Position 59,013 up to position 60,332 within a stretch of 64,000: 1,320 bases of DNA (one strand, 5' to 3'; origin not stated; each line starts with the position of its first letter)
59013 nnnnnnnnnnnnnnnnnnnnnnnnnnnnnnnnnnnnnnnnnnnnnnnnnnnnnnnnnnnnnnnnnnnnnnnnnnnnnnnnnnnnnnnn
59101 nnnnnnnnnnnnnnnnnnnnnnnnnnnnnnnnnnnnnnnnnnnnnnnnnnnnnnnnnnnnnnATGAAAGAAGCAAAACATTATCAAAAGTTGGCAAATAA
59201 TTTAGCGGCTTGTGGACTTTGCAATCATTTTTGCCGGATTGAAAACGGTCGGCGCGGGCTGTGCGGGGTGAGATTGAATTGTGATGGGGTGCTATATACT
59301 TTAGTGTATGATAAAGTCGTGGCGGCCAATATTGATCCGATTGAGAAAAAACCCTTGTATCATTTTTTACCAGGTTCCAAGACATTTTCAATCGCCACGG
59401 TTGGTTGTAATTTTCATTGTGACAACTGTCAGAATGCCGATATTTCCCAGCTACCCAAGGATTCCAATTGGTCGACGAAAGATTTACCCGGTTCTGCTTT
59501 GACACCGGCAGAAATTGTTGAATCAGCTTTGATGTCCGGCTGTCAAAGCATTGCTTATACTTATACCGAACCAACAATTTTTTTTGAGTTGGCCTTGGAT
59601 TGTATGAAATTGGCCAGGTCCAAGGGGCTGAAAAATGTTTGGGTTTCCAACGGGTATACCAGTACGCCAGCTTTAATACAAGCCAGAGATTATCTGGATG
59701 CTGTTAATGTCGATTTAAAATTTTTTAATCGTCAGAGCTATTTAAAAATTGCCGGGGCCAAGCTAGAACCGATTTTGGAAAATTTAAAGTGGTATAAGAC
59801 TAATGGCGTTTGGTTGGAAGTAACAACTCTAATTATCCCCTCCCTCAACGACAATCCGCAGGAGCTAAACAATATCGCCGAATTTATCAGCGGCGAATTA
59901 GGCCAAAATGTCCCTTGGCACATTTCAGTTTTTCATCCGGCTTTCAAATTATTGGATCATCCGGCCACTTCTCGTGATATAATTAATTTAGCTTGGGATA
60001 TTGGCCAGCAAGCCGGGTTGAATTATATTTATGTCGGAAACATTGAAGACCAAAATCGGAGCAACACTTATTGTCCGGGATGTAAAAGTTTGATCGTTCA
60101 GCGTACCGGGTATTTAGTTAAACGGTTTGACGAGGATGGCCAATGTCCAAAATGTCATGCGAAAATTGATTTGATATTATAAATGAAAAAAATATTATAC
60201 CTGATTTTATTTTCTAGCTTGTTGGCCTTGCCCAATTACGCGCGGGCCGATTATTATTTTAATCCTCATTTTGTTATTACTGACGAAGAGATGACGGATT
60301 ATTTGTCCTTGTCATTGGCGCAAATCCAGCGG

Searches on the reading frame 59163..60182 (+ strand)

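Call 73: search_protein_families(library=pfam, proteins=[window:59163-60182:+], max_evalue=0.0001)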
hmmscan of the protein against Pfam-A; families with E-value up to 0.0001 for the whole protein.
window:59163-60182:+ (339 aa): 2 families
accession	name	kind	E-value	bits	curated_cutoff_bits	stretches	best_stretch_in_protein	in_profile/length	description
PF04055.27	Radical_SAM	-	1.9e-15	57.9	29.5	1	78-242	3-166/166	Radical SAM superfamily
PF13353.11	Fer4_12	-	3.8e-05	24.4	22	1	77-183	10-111/137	4Fe-4S single cluster domain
